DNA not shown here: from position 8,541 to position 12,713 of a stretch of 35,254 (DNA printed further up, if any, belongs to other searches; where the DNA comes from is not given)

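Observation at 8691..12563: Single 1290-aa polypeptide fusing MMPL exporter, PlsC acyltransferase and SAM methyltransferase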

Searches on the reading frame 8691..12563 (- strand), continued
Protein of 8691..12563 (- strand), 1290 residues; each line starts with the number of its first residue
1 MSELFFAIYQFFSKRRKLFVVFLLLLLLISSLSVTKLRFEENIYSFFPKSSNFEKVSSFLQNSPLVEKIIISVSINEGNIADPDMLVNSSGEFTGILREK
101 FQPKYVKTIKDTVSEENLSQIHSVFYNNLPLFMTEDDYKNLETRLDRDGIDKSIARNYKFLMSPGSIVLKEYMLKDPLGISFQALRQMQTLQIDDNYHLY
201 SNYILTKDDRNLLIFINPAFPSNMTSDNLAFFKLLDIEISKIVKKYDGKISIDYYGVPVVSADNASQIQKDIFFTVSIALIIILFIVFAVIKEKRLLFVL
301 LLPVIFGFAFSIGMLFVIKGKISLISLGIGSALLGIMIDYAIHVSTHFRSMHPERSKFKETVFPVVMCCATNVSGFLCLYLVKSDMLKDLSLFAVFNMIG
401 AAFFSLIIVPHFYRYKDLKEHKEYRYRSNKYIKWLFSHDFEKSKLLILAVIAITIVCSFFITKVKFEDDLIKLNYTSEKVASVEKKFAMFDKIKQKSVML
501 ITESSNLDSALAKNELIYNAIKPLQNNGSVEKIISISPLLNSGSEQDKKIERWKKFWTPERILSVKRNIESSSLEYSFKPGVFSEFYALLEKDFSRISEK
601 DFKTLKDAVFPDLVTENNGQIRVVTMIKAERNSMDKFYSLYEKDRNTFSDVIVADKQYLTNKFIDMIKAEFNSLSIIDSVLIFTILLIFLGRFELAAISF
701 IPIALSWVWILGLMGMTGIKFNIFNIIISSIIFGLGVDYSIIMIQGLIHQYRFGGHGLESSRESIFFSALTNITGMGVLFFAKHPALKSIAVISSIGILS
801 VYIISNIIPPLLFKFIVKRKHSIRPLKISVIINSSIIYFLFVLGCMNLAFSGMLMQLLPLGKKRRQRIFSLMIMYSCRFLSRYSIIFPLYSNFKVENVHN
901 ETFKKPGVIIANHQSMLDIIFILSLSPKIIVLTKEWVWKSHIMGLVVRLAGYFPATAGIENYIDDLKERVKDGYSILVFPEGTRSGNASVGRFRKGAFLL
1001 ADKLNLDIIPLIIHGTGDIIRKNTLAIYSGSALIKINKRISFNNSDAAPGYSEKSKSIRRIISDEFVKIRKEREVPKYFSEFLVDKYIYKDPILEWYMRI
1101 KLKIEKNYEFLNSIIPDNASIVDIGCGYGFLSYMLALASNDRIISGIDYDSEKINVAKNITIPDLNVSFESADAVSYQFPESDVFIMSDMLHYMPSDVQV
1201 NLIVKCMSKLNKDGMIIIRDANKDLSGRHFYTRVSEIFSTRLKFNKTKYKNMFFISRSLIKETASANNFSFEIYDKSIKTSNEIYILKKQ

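Call 22: find_related_loci(query=A1, collection=genome_contigs, flank=10000)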
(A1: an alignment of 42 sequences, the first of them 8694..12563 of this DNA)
Query A1 (1290 aa) in genome_contigs; peptide patterns used: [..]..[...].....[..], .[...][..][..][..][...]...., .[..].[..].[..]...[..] (x = any residue, [..] = any of these).
600 stretches matched a pattern (row limit reached: there are more); 499 encode a relative of the query (tblastn E <= 1e-3); the best 80 are kept; 80 distinct loci.
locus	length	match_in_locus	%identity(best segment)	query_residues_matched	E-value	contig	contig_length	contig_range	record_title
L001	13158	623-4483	42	1-1290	0e+0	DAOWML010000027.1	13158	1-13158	MAG TPA_asm: Bacteroidales bacterium isolate CSMAG_3001 CSMAG_3001_k141_1300384_length_13158_cov_63.1521, whole genome s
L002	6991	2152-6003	40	1-1289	0e+0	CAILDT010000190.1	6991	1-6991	MAG: uncultured Bacteroidetes bacterium isolate LinL4_bin-1161 genome assembly, contig: bin-1161:190/994, whole genome s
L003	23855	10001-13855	41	1-1289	0e+0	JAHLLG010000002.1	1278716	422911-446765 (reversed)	MAG: Bacteroidetes bacterium isolate MAG82 NODE_3_length_1278716_cov_396.054102, whole genome shotgun sequence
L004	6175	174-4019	41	1-1285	0e+0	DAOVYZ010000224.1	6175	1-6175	MAG TPA_asm: Bacteroidales bacterium isolate CSMAG_1796 CSMAG_1796_k141_2791618_length_6175_cov_7.0000, whole genome sho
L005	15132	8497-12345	40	1-1288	0e+0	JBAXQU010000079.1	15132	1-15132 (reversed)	MAG: Bacteroidota bacterium isolate ELA565 MAG565_79, whole genome shotgun sequence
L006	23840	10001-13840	37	1-1288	0e+0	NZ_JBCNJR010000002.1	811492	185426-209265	MAG: Chitinophaga sp. isolate SMAGNO2 Contig2, whole genome shotgun sequence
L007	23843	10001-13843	40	3-1289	0e+0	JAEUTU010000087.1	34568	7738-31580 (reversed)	MAG: Bacteroidia bacterium isolate new MAG-337 k141_560791, whole genome shotgun sequence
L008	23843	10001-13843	39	1-1289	0e+0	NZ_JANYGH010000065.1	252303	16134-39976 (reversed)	MAG: Mucilaginibacter sp. isolate 341R_metabinner_11 341R_k141_682605, whole genome shotgun sequence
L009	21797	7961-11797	39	1-1289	0e+0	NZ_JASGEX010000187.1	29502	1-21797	MAG: Parafilimonas sp. isolate 8M025 JMF-2106-05-0008A.bin.25_186, whole genome shotgun sequence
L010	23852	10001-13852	37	1-1289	0e+0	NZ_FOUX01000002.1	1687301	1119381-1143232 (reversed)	Chitinophaga sp. YR627, whole genome shotgun sequence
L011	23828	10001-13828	39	4-1290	0e+0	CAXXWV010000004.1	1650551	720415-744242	MAG: Bacteroidales bacterium isolate ae2d0360-5809-4c04-a640-e40ccc137799 genome assembly, contig: contig_4, whole genom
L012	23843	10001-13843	36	1-1290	0e+0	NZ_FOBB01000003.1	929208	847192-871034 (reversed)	Chitinophaga rupis strain DSM 21039, whole genome shotgun sequence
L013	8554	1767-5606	37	1-1288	0e+0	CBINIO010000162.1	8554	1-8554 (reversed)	MAG TPA_asm: uncultured Chitinophaga sp. isolate SRR16817032_metabat2_12 genome assembly, contig: ERZ27393366.2406, whol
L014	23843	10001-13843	38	1-1289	0e+0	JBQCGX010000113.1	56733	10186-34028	MAG: Agriterribacter sp. isolate bin636 k127_6447401, whole genome shotgun sequence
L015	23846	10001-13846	38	1-1290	0e+0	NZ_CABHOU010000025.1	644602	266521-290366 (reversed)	MAG: uncultured Chitinophaga sp. isolate Chitinophaga_sp_nbed36b11, whole genome shotgun sequence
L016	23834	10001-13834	37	1-1290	0e+0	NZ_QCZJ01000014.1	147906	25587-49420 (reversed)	Terrimonas sp. strain NS-102 Scaffold14, whole genome shotgun sequence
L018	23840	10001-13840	37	1-1290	0e+0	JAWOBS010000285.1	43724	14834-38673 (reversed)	MAG: Bacteroidales bacterium isolate BLK3-3.bin.235 k191_1295941, whole genome shotgun sequence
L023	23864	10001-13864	37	1-1290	0e+0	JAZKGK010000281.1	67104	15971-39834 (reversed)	MAG: Bacteroidota bacterium isolate DC_RB_04_SPN110320-bin044_1 DCRB04SPN_B044_1_000000000281, whole genome shotgun sequ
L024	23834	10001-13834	36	1-1290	0e+0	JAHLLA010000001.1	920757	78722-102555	MAG: Bacteroidetes bacterium isolate MAG23 NODE_14_length_920757_cov_997.208040, whole genome shotgun sequence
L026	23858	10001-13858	38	1-1290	0e+0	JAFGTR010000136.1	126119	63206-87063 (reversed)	MAG: Bacteroidales bacterium isolate Zod_Metabat.988 k87_3669886, whole genome shotgun sequence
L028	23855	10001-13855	37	1-1290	0e+0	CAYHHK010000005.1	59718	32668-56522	MAG TPA_asm: uncultured Flavobacteriales bacterium isolate ERP119702_co1_282 genome assembly, contig: NODE_400_length_59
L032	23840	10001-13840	37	1-1290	0e+0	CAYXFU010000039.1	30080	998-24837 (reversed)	MAG TPA_asm: uncultured Hyphomicrobiales bacterium isolate SRP272421_co4_697 genome assembly, contig: NODE_3073_length_3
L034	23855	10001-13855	36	1-1290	0e+0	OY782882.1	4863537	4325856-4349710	MAG: Bacteroidales bacterium isolate 57984f20-7b8f-4c7b-84b7-4034ea6f78da genome assembly, chromosome: 1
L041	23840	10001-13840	37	1-1290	0e+0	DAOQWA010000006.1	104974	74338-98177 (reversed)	MAG TPA_asm: Bacteroidia bacterium isolate AMR_MDS_1074 NODE_214_length_104974_cov_6.376824, whole genome shotgun sequen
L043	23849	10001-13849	37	1-1290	0e+0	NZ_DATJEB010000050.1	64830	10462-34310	MAG: Agriterribacter sp. isolate SMAG_U15422 k141_44851, whole genome shotgun sequence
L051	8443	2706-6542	35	1-1290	0e+0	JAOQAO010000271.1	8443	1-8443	MAG: Bacteroidetes bacterium isolate RYN_284 scaffold_579404, whole genome shotgun sequence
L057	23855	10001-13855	34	1-1290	0e+0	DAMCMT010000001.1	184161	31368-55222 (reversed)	MAG TPA_asm: Bacteroides sp. isolate CTOTU49885 NODE_26_length_184161_cov_3.658621, whole genome shotgun sequence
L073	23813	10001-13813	31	1-1290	0e+0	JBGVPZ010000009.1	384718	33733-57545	MAG: Alistipes sp. isolate fecal_MAG_176 fecal_MAG_176_contig_0009, whole genome shotgun sequence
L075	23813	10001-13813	34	9-1290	0e+0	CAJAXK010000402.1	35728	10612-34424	MAG: uncultured Bacteroidales bacterium isolate Loc080925-8-8m_bin-499 genome assembly, contig: bin-499:402/498, whole g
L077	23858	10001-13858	32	1-1290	0e+0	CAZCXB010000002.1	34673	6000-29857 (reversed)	MAG TPA_asm: uncultured Muribaculaceae bacterium isolate ERP113451_co2_61 genome assembly, contig: NODE_623_length_34673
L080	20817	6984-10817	39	1-1290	0e+0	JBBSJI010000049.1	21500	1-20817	MAG: Chitinophagales bacterium isolate LS4_maxbin2.396 LS4_maxbin2.396_K_1079809_L_21500_cov_67.9449, whole genome shotg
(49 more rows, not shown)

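Call 45: search_solved_structures(query=window:8694-12563:-, max_evalue=0.01)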
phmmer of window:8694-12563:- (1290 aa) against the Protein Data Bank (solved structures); distinct sequences matched with E-value up to 0.01: 17.
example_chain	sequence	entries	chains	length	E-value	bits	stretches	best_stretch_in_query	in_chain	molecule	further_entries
5kym_A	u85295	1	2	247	2.1e-14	55.5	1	837-1041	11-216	1-acyl-sn-glycerol-3-phosphate acyltransferase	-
6wu0_B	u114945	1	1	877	8.4e-10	40.3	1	672-812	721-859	Hopanoid biosynthesis associated RND transporter like protein HpnN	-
5khn_B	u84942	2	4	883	4.6e-08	34.5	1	679-819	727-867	RND transporter | Putative RND superfamily efflux pump membrane protein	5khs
3dtn_A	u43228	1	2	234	4e-05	24.8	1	1113-1220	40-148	Putative Methyltransferase MM_2633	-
3sm3_A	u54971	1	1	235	0.00041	21.4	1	1108-1215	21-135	SAM-dependent methyltransferases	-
4azw_A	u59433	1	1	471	0.0018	19.3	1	1100-1169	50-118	WBDD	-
3hnr_A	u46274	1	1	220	0.0021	19.1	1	1111-1221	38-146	probable methyltransferase BT9727_4108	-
4uw0_A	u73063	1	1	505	0.0023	19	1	1100-1168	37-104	WBDD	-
4mwz_A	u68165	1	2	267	0.0023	19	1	1115-1223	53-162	Phosphoethanolamine N-methyltransferase, putative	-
4ax8_A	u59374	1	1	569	0.0024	18.9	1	1100-1169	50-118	WBDD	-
4azs_A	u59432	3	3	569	0.0024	18.9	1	1100-1169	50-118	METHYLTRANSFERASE WBDD | WBDD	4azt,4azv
4iv0_A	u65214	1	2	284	0.0027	18.8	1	1115-1223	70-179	Phosphoethanolamine N-methyltransferase, putative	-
3d2l_A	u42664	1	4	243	0.003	18.6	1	1118-1222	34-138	SAM-dependent methyltransferase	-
4krg_A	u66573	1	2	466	0.0043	18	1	1117-1230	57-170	Phosphoethanolamine N-methyltransferase 1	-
3uj6_A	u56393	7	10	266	0.0054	17.7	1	1111-1220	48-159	Phosphoethanolamine N-methyltransferase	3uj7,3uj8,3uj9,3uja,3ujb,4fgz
8rdl_A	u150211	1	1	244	0.0054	17.7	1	1117-1217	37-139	ToxA protein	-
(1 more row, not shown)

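Call 63: find_encoding_contigs(protein=P0004, flank=10000, max_places=2)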
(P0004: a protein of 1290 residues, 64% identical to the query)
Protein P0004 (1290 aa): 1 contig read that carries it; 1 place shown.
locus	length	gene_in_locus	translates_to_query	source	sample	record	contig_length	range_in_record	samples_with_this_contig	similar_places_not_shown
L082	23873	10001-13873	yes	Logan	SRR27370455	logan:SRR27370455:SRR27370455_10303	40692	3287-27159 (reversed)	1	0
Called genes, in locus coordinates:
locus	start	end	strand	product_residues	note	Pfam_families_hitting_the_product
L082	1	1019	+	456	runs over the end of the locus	PF02310:B12-binding, PF04055:Radical_SAM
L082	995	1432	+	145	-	PF22817:ApeP-like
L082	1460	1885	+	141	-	PF13279:4HBT_2, PF03061:4HBT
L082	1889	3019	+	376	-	PF08545:ACP_syn_III (faint), PF00109:ketoacyl-synt, PF02801:Ketoacyl-synt_C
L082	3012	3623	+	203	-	PF00109:ketoacyl-synt (faint)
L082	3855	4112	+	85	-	PF00550:PP-binding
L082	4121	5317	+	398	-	PF00109:ketoacyl-synt, PF00108:Thiolase_N (faint), PF02801:Ketoacyl-synt_C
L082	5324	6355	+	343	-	PF00109:ketoacyl-synt (weak), PF13723:Ketoacyl-synt_2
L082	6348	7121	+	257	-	PF01522:Polysacc_deac_1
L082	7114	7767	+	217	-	PF03548:LolA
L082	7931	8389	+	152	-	-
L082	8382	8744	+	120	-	PF07977:FabA, PF22818:ApeI-like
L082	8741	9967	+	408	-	PF00535:Glycos_transf_2, PF09835:DUF2062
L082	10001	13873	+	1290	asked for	PF03176:MMPL, PF01553:Acyltransferase, PF05175:MTS (weak), PF08241:Methyltransf_11 (weak), PF08242:Methyltransf_12 (weak), PF13649:Methyltransf_25, PF13847:Methyltransf_31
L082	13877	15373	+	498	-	PF00070:Pyr_redox (faint), PF00890:FAD_binding_2 (weak), PF01266:DAO (faint), PF01494:FAD_binding_3 (faint), PF01593:Amino_oxidase, PF01946:Thi4 (faint), PF03486:HI0933_like (faint), PF13450:NAD_binding_8, +1 more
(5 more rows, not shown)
